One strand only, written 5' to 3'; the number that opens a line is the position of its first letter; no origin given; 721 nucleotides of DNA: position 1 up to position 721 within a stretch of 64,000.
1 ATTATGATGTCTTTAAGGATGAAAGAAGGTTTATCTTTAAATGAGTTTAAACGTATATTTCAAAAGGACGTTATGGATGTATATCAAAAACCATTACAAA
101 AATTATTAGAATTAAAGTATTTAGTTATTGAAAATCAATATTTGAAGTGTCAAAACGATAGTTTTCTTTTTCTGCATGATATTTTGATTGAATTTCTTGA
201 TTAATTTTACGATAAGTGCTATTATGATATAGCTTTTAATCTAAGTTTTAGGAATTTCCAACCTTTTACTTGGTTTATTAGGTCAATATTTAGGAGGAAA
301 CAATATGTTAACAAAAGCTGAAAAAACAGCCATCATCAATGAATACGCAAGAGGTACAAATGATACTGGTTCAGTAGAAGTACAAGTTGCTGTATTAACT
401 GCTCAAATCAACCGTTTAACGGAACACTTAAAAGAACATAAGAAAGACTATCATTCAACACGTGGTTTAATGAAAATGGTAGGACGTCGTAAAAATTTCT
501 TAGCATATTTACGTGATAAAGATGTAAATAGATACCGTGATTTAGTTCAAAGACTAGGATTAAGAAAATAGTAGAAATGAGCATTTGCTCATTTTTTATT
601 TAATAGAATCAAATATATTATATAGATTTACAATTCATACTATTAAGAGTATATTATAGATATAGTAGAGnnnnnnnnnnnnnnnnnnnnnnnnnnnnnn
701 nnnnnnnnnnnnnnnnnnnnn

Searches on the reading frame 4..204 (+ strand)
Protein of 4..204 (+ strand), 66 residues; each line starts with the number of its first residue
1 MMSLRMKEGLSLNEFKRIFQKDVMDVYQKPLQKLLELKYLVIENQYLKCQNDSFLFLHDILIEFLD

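Call 4: search_protein_families(library=pfam, proteins=[window:4-204:+])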
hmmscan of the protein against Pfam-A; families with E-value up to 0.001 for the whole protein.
window:4-204:+ (66 aa): 1 family
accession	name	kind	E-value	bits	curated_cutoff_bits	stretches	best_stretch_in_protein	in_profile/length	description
PF06969.22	HemN_C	-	1.2e-09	38.5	24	1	1-49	12-60/67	HemN C-terminal domain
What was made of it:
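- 4..204 (+): 3' end of hemN-like radical SAM gene (conserved left flank of the backbone). HemN_C, E 1e-9 (call 4).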

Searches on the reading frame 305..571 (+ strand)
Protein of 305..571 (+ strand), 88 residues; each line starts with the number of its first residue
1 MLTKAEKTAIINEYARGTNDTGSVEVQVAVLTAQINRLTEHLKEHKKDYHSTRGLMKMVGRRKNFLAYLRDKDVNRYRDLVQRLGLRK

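Call 4: search_protein_families(library=pfam, proteins=[window:305-571:+])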
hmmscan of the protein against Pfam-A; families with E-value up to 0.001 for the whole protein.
window:305-571:+ (88 aa): 1 family
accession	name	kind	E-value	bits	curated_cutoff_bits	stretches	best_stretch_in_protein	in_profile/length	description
PF00312.27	Ribosomal_S15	-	9.6e-36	122.2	31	1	7-87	1-81/81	Ribosomal protein S15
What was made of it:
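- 305..571 (+): rpsO (ribosomal protein S15). Ribosomal_S15, E 1e-35 (call 4).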

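Call 21: find_encoding_contigs(protein=window:305-571:+, flank=10000, max_places=10)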
Protein window:305-571:+ (88 aa): 15 contigs read that carry it; 10 places shown.
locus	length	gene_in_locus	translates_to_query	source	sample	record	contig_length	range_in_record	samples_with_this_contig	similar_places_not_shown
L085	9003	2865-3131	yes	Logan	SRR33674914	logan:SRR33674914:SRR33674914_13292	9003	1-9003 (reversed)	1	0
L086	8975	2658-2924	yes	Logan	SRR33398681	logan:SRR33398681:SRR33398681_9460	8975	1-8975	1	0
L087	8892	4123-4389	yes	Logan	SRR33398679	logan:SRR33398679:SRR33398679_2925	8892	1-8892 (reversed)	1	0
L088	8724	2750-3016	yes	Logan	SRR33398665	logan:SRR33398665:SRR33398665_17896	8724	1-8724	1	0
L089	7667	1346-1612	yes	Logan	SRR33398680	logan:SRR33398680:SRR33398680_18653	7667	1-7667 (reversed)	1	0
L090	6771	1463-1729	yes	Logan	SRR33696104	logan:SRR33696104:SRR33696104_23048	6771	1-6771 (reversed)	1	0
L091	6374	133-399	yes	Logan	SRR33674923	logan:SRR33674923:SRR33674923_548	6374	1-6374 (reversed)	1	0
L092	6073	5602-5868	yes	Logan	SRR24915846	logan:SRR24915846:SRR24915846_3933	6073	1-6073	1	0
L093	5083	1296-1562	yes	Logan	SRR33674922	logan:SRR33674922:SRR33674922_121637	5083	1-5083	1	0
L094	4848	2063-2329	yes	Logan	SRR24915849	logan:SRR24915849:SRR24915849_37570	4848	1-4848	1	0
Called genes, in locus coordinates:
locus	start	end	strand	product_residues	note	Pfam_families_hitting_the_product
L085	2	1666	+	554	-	?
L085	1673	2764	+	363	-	PF04055:Radical_SAM, PF06969:HemN_C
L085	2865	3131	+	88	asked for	PF00312:Ribosomal_S15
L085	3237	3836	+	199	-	PF00440:TetR_N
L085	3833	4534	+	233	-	PF02463:SMC_N (weak), PF00005:ABC_tran, PF13304:AAA_21 (faint)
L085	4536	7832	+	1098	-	PF02687:FtsX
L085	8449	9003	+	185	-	?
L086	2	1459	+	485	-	?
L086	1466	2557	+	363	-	PF04055:Radical_SAM, PF06969:HemN_C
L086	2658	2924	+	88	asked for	PF00312:Ribosomal_S15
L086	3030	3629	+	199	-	PF00440:TetR_N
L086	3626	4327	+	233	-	PF02463:SMC_N (weak), PF00005:ABC_tran, PF13304:AAA_21 (faint)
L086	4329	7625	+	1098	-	PF02687:FtsX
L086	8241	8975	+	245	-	?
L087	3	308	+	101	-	?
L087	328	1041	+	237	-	PF04203:Sortase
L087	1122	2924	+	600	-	PF00009:GTP_EFTU, PF03144:GTP_EFTU_D2, PF00679:EFG_C, PF06421:LepA_C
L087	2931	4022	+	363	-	PF04055:Radical_SAM, PF06969:HemN_C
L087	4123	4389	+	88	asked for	PF00312:Ribosomal_S15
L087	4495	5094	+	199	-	PF00440:TetR_N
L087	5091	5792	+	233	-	PF02463:SMC_N (weak), PF00005:ABC_tran, PF13304:AAA_21 (faint)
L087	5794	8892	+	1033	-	?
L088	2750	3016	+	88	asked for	PF00312:Ribosomal_S15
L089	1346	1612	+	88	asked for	PF00312:Ribosomal_S15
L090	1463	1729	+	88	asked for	PF00312:Ribosomal_S15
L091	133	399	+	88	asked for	PF00312:Ribosomal_S15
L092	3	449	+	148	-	?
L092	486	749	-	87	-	PF01649:Ribosomal_S20p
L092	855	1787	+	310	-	PF00551:Formyl_trans_N, PF02911:Formyl_trans_C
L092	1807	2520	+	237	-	PF04203:Sortase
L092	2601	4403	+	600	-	PF00009:GTP_EFTU, PF03144:GTP_EFTU_D2, PF14492:EFG_III (weak), PF00679:EFG_C, PF06421:LepA_C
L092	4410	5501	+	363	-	PF04055:Radical_SAM, PF06969:HemN_C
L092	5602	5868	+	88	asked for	PF00312:Ribosomal_S15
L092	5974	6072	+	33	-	?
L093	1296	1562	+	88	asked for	PF00312:Ribosomal_S15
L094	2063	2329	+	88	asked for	PF00312:Ribosomal_S15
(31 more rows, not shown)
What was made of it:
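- Independent contigs join rpsO-TetR-ABC-permease-adhesin 5' end in about ten samples (call 21).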

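Call 28: search_protein_families(library=ncbifam, proteins=[L092:1807-2520:+], max_evalue=0.01)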
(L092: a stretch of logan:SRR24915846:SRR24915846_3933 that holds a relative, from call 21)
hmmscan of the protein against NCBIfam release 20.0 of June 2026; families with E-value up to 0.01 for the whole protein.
L092:1807-2520:+ (237 aa): 4 families
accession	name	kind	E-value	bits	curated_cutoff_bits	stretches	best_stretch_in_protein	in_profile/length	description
TIGR03064.1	sortase_srtB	equivalog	1.4e-46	158.7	153.75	1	10-232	3-235/235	class B sortase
NF040525.1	SrtB_LPKTxSAVK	exception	2.3e-14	53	200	1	37-175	24-172/261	class B sortase, LPKTxAVK-specific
NF033747.1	class_E_sortase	subfamily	3.6e-06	27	160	1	14-232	7-201/211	class E sortase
NF058671.1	sortase_SrtD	exception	0.00054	19.7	140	0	14-96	4-85/187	class D sortase, LPxTATN-specific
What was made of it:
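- On Sortase-anchored (LPXTG-type) surface protein: It lies between fmt and lepA, about 3.7 kb upstream of window position 1, in population contigs L087 and L092 (calls 21, 28).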
